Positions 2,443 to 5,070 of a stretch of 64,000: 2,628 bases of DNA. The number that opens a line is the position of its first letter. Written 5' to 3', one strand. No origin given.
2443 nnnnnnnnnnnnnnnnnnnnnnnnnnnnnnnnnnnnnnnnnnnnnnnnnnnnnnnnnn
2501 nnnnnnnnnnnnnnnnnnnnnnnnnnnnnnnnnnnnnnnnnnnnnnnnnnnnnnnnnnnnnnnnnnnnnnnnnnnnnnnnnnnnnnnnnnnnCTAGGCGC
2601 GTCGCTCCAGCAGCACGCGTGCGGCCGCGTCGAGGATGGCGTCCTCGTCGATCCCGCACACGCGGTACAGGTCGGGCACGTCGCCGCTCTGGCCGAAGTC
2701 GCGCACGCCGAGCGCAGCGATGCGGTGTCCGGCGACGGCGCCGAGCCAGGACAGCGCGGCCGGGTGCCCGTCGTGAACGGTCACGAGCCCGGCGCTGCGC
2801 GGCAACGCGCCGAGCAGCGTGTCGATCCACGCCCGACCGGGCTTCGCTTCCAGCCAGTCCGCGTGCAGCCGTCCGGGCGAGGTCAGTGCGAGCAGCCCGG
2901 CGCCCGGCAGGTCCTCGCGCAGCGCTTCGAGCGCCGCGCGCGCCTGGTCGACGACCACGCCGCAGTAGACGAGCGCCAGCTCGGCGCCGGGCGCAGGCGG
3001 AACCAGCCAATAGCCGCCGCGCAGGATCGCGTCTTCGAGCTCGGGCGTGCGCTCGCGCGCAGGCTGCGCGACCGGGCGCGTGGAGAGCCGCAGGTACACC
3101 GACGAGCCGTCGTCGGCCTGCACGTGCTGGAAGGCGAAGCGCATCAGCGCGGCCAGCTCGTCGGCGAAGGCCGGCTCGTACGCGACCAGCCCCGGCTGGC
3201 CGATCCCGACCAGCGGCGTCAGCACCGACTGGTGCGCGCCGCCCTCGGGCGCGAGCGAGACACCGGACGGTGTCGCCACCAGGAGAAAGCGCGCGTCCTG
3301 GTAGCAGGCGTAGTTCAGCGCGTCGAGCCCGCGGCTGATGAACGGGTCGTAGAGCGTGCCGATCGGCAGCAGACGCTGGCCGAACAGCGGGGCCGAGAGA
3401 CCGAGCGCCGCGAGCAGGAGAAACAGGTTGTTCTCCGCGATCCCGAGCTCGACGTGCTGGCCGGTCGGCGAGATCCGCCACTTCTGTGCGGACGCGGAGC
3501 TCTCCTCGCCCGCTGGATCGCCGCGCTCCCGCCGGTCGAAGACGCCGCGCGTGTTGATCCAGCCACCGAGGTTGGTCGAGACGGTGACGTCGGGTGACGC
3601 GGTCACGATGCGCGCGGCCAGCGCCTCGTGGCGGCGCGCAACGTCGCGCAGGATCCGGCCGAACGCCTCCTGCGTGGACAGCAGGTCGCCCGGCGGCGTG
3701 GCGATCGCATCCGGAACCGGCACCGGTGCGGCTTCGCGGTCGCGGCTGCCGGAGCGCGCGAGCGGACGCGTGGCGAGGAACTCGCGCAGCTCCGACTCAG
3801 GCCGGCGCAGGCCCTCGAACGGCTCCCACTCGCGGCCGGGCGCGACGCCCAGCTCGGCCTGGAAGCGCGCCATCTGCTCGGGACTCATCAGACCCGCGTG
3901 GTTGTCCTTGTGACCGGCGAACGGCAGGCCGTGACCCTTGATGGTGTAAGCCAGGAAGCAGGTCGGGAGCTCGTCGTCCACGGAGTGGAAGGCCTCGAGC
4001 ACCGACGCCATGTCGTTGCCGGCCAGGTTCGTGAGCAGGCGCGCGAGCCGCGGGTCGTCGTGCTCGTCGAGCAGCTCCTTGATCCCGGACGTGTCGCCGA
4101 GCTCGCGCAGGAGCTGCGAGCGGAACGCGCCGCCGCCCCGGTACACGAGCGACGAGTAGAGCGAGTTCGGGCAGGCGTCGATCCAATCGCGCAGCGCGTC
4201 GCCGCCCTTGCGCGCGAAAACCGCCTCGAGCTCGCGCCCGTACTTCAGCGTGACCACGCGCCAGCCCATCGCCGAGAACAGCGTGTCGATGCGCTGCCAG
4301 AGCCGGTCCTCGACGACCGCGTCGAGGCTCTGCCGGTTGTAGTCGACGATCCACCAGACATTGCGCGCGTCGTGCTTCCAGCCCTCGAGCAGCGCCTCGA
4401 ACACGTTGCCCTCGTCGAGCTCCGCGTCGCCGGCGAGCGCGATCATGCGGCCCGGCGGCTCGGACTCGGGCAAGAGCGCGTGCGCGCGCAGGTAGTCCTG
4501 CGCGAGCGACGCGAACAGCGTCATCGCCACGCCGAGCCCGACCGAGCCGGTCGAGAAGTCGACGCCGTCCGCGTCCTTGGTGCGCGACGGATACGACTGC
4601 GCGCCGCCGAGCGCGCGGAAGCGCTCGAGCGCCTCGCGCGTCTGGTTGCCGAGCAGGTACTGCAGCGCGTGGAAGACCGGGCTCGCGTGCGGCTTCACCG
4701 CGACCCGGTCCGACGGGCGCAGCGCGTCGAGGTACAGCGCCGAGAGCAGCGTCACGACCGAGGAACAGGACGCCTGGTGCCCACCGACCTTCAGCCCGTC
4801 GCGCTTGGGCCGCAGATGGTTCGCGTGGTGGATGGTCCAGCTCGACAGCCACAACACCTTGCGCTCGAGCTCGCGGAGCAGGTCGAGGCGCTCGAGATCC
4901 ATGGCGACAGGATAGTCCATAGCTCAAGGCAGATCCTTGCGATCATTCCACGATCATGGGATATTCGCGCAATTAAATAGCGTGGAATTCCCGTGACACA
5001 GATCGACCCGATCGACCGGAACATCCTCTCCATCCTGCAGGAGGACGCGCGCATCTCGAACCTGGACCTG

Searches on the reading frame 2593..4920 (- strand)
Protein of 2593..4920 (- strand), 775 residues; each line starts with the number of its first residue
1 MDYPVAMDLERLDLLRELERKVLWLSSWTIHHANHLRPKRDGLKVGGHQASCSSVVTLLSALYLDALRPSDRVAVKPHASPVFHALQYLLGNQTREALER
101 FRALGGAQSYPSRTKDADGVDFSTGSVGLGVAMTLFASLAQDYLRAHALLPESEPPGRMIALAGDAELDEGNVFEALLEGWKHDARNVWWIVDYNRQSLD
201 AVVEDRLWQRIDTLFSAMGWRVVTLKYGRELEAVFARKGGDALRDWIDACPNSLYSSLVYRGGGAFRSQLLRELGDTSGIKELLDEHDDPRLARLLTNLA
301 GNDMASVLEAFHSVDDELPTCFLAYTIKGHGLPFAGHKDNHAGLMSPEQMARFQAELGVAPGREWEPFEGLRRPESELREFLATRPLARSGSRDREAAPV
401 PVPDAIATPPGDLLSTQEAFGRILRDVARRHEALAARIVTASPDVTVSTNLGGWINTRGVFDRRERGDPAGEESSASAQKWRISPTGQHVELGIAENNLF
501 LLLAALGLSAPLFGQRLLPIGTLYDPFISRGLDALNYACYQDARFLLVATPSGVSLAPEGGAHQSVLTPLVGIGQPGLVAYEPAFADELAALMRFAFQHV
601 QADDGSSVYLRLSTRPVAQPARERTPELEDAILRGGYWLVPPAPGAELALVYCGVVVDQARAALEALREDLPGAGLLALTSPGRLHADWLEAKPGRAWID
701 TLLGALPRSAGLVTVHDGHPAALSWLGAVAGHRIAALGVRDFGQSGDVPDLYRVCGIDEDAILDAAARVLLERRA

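Call 61: search_protein_families(library=pfam, proteins=[window:2593-4920:-], max_evalue=0.001)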
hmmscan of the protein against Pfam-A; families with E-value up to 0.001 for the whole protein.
window:2593-4920:- (775 aa): 4 families
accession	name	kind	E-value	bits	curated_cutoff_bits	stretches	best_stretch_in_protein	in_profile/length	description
PF00456.26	Transketolase_N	-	3.9e-12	46.3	22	1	76-234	62-222/334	Transketolase, thiamine diphosphate binding domain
PF17831.6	PDH_E1_M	-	1.5e-05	24.9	23.2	1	411-609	20-217/229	Pyruvate dehydrogenase E1 component middle domain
PF02779.29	Transket_pyr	-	3.8e-05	23.8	27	1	416-613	5-168/174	Transketolase, pyrimidine binding domain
PF22613.1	Transketolase_C_1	-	0.00066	20.3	27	0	635-758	1-113/113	Transketolase-like TK C-terminal domain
